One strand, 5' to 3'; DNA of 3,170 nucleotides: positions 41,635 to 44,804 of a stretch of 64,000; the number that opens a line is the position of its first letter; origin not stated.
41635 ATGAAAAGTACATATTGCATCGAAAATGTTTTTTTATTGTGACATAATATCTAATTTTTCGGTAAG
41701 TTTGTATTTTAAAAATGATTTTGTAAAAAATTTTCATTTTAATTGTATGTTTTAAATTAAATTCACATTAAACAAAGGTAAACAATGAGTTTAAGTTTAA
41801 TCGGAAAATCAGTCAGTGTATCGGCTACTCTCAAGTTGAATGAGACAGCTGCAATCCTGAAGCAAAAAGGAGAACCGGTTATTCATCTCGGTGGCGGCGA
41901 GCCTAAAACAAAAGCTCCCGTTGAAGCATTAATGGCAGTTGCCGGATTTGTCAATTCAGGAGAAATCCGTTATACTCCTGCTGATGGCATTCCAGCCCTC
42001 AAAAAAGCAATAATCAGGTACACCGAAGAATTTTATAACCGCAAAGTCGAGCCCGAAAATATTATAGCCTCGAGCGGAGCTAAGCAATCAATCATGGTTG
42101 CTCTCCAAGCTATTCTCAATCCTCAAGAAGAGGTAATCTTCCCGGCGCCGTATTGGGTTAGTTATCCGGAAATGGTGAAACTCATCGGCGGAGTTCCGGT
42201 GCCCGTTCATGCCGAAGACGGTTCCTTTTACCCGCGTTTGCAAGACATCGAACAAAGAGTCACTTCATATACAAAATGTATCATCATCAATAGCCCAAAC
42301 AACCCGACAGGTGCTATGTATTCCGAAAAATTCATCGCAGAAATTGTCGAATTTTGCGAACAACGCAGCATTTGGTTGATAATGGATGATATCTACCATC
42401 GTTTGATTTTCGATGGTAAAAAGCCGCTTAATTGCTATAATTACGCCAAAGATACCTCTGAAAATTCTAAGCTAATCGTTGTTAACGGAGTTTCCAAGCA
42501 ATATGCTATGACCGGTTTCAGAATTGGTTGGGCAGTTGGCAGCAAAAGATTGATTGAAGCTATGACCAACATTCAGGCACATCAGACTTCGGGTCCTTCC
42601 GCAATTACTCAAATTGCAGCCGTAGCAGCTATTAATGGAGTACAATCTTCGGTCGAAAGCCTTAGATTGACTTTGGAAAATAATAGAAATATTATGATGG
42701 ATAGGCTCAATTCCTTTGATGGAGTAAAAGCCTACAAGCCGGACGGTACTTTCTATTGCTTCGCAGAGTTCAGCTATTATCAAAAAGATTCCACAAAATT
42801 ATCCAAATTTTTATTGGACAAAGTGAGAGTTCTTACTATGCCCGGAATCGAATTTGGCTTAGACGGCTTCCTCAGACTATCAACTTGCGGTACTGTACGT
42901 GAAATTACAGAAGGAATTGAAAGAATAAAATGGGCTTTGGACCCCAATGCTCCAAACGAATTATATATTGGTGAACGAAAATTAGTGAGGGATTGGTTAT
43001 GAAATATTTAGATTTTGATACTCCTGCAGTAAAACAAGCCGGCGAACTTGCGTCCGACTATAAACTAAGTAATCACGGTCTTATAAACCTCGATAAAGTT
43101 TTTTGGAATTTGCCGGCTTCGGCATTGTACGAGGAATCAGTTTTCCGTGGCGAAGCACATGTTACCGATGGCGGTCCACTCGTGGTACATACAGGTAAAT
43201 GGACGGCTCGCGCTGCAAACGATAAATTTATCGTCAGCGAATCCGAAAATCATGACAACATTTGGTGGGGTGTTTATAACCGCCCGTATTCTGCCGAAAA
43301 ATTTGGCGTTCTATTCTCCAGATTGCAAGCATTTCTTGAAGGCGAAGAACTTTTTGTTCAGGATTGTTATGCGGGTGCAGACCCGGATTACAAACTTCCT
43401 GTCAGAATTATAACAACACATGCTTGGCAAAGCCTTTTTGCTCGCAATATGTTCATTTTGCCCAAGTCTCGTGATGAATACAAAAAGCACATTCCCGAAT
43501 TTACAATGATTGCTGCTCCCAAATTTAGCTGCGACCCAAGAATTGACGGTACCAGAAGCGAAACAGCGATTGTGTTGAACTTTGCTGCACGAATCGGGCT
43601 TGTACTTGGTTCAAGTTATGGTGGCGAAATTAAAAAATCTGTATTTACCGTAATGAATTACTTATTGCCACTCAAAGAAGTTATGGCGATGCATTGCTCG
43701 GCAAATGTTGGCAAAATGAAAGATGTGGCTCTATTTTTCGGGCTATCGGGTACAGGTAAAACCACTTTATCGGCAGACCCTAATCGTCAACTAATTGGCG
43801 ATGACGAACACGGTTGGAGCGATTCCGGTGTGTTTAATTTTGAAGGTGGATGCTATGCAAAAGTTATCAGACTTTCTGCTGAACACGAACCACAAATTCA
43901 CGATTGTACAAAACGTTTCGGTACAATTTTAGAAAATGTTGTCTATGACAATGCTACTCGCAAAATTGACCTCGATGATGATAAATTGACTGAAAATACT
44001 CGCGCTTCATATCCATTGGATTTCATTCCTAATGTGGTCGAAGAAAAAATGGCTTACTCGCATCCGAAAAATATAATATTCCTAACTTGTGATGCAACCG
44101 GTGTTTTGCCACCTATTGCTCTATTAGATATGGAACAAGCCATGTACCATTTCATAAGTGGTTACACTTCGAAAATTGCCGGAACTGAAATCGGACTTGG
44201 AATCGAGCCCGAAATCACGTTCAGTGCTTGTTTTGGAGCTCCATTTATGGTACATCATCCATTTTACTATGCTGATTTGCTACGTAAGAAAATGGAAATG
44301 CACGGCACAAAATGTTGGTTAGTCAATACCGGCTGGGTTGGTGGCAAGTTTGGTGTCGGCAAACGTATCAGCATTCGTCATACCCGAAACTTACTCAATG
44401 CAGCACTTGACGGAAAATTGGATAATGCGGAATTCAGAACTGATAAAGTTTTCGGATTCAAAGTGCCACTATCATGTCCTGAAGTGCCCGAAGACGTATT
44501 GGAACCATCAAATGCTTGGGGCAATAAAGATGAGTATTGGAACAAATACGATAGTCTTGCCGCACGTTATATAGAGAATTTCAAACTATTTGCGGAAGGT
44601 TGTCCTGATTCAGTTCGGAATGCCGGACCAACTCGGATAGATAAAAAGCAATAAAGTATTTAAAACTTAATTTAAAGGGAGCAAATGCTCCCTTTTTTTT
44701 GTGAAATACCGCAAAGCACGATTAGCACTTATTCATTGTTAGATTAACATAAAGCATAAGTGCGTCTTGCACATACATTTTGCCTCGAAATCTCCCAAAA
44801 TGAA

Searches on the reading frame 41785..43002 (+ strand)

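Call 49: search_protein_families(library=pfam, proteins=[window:41785-43002:+], max_evalue=0.00001)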
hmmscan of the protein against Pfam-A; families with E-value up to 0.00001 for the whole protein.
window:41785-43002:+ (405 aa): 3 families
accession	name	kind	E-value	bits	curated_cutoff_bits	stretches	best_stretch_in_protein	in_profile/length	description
PF00155.27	Aminotran_1_2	-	1.6e-66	225.4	19.7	1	31-381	2-361/361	Aminotransferase class I and II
PF01041.23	DegT_DnrJ_EryC1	-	3.8e-08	33.4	19.8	1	87-201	36-145/360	DegT/DnrJ/EryC1/StrS aminotransferase family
PF04864.19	Alliinase_C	-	7.6e-06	25.5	22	0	72-293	48-250/363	Allinase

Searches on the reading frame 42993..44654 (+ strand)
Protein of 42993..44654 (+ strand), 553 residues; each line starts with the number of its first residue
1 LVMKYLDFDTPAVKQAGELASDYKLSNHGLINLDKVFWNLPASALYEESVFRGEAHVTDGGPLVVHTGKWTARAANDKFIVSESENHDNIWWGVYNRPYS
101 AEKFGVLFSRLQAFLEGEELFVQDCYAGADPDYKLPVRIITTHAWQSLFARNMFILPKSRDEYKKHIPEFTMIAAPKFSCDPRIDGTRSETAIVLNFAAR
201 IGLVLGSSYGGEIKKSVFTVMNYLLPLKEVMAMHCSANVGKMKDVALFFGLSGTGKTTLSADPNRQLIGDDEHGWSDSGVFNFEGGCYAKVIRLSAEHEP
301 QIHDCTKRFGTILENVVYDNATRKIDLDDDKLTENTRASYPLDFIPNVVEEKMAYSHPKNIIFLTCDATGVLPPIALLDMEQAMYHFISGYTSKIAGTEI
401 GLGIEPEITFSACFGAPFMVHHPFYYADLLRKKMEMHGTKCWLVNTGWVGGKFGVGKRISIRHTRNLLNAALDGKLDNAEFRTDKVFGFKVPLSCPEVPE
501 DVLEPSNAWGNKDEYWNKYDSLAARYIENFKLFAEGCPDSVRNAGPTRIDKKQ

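Call 22: find_encoding_contigs(protein=window:42993-44654:+, flank=10000, max_places=6)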
Protein window:42993-44654:+ (553 aa): no gene with exactly this product is on record in the collection.

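Call 49: search_protein_families(library=pfam, proteins=[window:42993-44654:+], max_evalue=0.00001)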
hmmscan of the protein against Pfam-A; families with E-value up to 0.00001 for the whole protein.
window:42993-44654:+ (553 aa): 1 family
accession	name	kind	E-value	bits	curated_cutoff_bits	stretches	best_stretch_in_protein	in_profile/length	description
PF01293.25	PEPCK_ATP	-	3.9e-212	705.4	26.5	1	35-500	2-464/465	Phosphoenolpyruvate carboxykinase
